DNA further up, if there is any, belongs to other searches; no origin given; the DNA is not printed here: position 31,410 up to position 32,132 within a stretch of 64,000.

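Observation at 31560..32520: Candidate new Panacea-antitoxin / PemK-like-toxin module on a low-GC islet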

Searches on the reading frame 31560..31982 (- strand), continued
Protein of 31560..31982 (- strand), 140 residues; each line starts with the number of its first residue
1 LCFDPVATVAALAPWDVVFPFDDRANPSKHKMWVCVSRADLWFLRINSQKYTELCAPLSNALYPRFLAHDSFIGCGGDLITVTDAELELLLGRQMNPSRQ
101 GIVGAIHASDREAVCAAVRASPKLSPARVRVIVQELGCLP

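Call 42: search_protein_families(library=pfam, proteins=[L007:2766-3326:+, L008:3454-3996:+, L007:3316-3735:+, L008:3986-4411:+, P0135, P0174, P0173], max_evalue=1)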
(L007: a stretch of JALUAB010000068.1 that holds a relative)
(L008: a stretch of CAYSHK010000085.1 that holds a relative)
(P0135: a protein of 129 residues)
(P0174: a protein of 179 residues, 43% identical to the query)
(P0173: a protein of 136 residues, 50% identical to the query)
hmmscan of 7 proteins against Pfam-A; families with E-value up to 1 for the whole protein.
L007:2766-3326:+ (186 aa): 1 family
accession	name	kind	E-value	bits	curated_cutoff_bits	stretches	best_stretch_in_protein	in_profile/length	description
PF13274.11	SocA_Panacea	-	2.7e-10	41.6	25.7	1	38-144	2-109/113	Antitoxin SocA-like, Panacea domain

L008:3454-3996:+ (180 aa): 2 families
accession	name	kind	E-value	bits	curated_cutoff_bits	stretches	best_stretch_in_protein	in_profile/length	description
PF13274.11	SocA_Panacea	-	4.1e-11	44.2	25.7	1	31-138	2-109/113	Antitoxin SocA-like, Panacea domain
PF14760.11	Rnk_N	-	0.12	13.3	23.7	0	104-117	1-14/41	Rnk N-terminus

L007:3316-3735:+ (139 aa): 0 families

L008:3986-4411:+ (141 aa): 0 families

P0135 (129 aa): 1 family
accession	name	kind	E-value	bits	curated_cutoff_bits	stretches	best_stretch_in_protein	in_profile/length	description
PF02452.23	PemK_toxin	-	0.099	13.3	23.1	1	43-100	52-106/109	PemK-like, MazF-like toxin of type II toxin-antitoxin system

P0174 (179 aa): 0 families

P0173 (136 aa): 0 families

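Call 43: list_cluster_members(proteins=[P0174, P0173, P0020, P0175, P0177, P0044, P0045, P0051, P0054, P0057])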
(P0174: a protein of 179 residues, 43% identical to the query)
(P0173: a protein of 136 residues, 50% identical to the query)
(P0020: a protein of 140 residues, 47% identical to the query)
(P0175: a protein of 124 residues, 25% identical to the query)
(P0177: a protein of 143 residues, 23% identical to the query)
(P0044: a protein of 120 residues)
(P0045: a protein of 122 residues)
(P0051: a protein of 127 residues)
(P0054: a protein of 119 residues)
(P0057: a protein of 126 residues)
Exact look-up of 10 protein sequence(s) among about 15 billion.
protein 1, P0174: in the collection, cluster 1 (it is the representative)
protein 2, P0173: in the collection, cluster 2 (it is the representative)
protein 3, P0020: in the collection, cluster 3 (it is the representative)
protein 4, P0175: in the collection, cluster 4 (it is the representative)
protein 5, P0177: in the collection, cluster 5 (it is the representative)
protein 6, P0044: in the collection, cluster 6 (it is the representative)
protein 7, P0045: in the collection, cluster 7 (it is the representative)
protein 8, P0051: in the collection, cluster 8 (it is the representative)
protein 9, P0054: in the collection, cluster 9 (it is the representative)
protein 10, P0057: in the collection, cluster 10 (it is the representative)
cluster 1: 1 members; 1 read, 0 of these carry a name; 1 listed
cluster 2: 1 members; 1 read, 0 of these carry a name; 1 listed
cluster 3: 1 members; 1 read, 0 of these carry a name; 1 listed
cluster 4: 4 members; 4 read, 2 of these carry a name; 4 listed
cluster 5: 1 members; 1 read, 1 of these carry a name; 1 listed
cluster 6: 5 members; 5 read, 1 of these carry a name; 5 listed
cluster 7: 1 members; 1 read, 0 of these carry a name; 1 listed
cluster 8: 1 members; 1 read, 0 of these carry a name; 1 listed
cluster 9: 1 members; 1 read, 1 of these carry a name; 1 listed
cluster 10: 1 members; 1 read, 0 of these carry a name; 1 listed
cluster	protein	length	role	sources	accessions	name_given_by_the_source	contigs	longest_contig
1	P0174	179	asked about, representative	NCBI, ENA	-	-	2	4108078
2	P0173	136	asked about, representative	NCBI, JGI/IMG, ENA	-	-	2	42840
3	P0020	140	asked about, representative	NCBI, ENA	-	-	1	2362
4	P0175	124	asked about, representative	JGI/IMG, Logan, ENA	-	hypothetical protein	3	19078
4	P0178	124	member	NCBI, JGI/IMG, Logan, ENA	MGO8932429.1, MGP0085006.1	MAG: hypothetical protein ACLP0B_15460 [Steroidobacteraceae bacterium] | hypothetical protein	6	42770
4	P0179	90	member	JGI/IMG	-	-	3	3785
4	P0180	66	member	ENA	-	-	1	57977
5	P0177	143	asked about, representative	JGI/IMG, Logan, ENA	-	hypothetical protein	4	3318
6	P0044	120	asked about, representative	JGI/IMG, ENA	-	-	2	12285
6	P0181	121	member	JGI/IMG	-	hypothetical protein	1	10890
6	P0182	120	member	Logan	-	-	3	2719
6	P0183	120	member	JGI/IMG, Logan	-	-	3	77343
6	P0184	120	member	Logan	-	-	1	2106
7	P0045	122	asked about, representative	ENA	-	-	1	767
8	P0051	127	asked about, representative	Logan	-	-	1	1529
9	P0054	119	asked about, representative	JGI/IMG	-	hypothetical protein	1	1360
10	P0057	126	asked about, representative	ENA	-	-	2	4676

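Call 44: find_encoding_contigs(protein=P0174, flank=4000, max_places=2)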
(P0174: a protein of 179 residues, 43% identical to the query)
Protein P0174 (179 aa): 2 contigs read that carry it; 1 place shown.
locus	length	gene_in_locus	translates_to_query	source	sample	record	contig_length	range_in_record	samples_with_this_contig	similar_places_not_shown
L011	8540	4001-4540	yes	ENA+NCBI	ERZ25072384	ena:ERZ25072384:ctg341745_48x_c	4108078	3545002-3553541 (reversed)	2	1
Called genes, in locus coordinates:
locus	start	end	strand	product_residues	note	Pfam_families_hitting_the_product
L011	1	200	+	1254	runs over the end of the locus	PF02384:N6_Mtase (weak), PF20473:MmeI_Mtase (weak), PF07669:Eco57I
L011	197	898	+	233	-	-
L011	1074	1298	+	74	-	-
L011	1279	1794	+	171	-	PF13274:SocA_Panacea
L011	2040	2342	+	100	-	-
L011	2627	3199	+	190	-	PF13274:SocA_Panacea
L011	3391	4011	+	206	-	PF13274:SocA_Panacea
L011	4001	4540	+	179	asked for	-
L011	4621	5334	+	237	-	PF13274:SocA_Panacea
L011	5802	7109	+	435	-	PF01946:Thi4 (weak), PF01266:DAO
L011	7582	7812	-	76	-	-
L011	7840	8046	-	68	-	-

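Call 45: find_encoding_contigs(protein=P0175, flank=4000, max_places=3)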
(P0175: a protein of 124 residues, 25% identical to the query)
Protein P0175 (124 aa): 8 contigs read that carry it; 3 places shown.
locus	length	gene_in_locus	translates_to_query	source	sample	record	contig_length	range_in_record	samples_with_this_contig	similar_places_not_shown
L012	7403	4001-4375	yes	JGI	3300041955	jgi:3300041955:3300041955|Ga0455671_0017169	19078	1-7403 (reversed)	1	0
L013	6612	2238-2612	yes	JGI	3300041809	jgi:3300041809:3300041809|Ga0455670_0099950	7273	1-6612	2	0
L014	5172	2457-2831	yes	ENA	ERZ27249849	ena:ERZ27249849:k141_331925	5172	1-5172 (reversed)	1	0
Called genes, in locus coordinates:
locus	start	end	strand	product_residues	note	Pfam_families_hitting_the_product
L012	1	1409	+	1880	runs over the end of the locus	PF00270:DEAD (weak), PF27116:YjiV_N, PF00271:Helicase_C (weak)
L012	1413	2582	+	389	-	PF12705:PDDEXK_1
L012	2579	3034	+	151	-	PF03852:Vsr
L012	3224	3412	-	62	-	-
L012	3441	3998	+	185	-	PF13274:SocA_Panacea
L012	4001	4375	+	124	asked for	-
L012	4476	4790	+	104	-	-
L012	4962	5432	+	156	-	PF07366:SnoaL, PF12680:SnoaL_2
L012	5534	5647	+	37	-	-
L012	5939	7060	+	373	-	PF14022:DUF4238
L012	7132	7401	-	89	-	?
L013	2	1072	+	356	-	?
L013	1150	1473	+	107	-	-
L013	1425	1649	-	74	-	-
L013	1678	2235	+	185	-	PF13274:SocA_Panacea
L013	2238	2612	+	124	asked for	-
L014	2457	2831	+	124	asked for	-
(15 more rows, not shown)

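Call 46: find_encoding_contigs(protein=P0171, flank=4000, max_places=2)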
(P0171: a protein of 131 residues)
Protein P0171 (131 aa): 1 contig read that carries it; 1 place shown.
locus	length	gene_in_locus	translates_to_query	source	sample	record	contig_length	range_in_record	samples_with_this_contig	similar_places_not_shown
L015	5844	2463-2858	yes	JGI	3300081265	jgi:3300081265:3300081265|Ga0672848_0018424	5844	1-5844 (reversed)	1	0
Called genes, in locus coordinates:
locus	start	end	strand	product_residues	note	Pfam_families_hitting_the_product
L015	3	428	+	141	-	?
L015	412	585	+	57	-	-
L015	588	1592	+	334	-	-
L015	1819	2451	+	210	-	PF13274:SocA_Panacea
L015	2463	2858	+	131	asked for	-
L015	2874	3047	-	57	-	-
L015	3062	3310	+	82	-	-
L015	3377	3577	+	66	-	-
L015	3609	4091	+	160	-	-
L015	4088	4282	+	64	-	-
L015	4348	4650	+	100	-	-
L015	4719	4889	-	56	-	-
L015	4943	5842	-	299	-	?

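Call 48: search_solved_structures(query=A2, max_evalue=10, show_alignments=3)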
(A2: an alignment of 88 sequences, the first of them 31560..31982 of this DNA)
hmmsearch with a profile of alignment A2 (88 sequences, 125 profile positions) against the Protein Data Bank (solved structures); distinct sequences matched with E-value up to 10: 5.
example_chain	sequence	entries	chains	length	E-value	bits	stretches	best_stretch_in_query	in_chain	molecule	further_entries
4of1_A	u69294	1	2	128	0.7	13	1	36-109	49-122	mRNA interferase MazF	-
4po2_A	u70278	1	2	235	0.74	12.9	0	67-105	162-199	Heat shock 70 kDa protein 1A/1B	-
4om3_A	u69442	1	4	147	0.88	12.7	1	71-118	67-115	Transducin-like enhancer protein 1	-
5gjj_A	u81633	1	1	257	1.1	12.4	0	67-105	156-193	Heat shock 70 kDa protein 1A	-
4om2_A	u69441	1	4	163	1.1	12.4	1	71-118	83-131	Transducin-like enhancer protein 1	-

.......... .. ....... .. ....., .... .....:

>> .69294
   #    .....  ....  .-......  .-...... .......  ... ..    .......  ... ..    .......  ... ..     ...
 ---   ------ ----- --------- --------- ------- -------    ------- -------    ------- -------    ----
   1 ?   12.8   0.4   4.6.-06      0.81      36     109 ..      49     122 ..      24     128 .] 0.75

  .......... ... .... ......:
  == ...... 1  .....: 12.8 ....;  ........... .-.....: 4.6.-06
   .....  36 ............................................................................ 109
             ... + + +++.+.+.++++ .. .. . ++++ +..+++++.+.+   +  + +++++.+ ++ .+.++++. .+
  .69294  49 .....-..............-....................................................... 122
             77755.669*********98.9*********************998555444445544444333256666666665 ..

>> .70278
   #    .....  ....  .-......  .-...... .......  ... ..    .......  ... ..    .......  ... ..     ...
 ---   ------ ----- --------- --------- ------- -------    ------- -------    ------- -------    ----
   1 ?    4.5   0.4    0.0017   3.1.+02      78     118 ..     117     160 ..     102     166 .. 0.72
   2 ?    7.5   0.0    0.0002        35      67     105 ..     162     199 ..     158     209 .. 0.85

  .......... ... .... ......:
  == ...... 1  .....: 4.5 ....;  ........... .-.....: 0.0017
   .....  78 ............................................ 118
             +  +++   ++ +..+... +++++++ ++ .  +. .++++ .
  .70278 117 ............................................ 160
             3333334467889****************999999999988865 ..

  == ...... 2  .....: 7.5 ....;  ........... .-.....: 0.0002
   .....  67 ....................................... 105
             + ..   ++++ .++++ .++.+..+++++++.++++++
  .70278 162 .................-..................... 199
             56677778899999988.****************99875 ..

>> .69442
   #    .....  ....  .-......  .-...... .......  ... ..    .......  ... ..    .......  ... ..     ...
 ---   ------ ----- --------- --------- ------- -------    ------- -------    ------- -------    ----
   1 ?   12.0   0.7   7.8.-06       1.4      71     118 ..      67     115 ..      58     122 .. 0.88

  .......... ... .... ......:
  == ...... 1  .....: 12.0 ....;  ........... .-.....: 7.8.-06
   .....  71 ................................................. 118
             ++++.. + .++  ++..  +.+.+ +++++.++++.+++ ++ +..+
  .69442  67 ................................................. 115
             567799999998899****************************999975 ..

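Call 63: search_dna_similar(query=P0175, collection=plasmids, mode=protein, max_evalue=0.001, max_rows=15)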
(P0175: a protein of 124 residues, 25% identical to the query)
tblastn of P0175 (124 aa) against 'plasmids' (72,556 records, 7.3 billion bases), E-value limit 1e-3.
No match.

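Call 64: search_dna_similar(query=P0060, collection=plasmids, mode=protein, max_evalue=0.001, max_rows=15)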
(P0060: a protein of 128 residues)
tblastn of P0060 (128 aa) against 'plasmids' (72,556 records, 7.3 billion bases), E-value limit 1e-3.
No match.

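Call 66: find_related_loci(query=A1, collection=viral_contigs, flank=6000)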
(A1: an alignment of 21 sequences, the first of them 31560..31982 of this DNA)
Query A1 (140 aa) in viral_contigs; peptide patterns used: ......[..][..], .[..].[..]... (x = any residue, [..] = any of these).
136 stretches matched a pattern, but none encodes a relative of the query by tblastn (E <= 1e-3).

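Call 92: list_cluster_members(proteins=[P0049, P0041, P0057, P0129, P0152, P0144, P0064, P0120, P0143, P0079])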
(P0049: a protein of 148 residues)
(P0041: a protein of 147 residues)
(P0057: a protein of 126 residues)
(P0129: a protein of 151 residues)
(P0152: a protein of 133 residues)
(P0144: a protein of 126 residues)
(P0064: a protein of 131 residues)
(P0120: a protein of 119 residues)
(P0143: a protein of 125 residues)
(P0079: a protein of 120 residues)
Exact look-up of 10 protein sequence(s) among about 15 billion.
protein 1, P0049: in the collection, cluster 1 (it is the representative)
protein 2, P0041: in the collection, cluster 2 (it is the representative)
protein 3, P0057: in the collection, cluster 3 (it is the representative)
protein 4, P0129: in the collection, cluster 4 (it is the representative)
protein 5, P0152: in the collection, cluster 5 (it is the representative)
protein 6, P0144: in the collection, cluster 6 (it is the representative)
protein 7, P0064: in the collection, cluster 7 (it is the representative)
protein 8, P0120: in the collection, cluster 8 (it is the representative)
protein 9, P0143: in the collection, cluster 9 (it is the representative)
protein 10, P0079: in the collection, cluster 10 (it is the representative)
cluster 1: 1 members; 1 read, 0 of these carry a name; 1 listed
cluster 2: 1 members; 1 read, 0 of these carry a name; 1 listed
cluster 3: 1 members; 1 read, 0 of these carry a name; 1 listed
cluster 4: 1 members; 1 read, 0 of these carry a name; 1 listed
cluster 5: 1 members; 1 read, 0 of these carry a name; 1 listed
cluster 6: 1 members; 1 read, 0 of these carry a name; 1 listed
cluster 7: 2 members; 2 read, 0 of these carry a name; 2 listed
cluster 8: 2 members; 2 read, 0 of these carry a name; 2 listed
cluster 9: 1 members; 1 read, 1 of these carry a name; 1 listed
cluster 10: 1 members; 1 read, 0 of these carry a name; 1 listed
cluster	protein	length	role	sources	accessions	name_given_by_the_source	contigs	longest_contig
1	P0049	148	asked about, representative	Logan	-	-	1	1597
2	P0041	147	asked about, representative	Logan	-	-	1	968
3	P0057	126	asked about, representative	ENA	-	-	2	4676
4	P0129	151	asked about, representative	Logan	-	-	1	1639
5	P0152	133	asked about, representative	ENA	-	-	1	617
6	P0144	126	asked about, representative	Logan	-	-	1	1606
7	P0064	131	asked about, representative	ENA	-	-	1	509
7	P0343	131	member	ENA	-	-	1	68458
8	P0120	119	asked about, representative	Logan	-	-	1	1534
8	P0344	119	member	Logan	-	-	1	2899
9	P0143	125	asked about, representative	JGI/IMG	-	hypothetical protein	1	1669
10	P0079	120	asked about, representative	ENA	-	-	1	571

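Call 94: find_encoding_contigs(protein=P0135, flank=2500, max_places=2)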
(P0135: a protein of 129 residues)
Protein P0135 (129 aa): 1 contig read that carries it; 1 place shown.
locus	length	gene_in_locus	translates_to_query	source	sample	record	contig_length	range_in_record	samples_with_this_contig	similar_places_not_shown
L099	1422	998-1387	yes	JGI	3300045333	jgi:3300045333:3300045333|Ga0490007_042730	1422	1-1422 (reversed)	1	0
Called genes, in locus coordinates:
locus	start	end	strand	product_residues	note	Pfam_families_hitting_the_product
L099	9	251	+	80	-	-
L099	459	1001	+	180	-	PF13274:SocA_Panacea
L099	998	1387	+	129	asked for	-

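Call 95: find_encoding_contigs(protein=P0177, flank=2500, max_places=2)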
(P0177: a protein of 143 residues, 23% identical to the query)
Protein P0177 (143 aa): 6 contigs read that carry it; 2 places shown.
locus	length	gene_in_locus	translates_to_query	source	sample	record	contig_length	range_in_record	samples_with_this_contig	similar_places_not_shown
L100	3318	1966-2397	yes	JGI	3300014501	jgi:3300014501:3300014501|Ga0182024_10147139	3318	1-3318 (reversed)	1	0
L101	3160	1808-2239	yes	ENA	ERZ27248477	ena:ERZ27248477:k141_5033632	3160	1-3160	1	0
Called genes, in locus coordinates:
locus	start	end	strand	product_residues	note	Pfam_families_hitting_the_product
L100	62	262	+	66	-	-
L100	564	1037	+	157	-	-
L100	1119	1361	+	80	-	-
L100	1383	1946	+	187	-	PF13274:SocA_Panacea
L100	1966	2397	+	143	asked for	-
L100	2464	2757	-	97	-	-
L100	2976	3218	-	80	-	-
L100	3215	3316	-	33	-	?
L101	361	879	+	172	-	-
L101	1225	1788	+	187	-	PF13274:SocA_Panacea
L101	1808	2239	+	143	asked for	-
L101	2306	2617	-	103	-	-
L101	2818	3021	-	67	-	-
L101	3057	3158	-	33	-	?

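Call 96: find_encoding_contigs(protein=P0158, flank=2500, max_places=2)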
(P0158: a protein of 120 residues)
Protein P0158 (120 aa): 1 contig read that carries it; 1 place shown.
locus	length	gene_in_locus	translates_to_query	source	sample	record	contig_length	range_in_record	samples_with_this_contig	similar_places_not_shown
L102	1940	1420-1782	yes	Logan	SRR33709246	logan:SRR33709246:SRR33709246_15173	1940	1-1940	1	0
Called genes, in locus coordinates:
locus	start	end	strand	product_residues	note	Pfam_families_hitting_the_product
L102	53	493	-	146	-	-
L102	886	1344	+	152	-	PF13274:SocA_Panacea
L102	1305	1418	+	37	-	-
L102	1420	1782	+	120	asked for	-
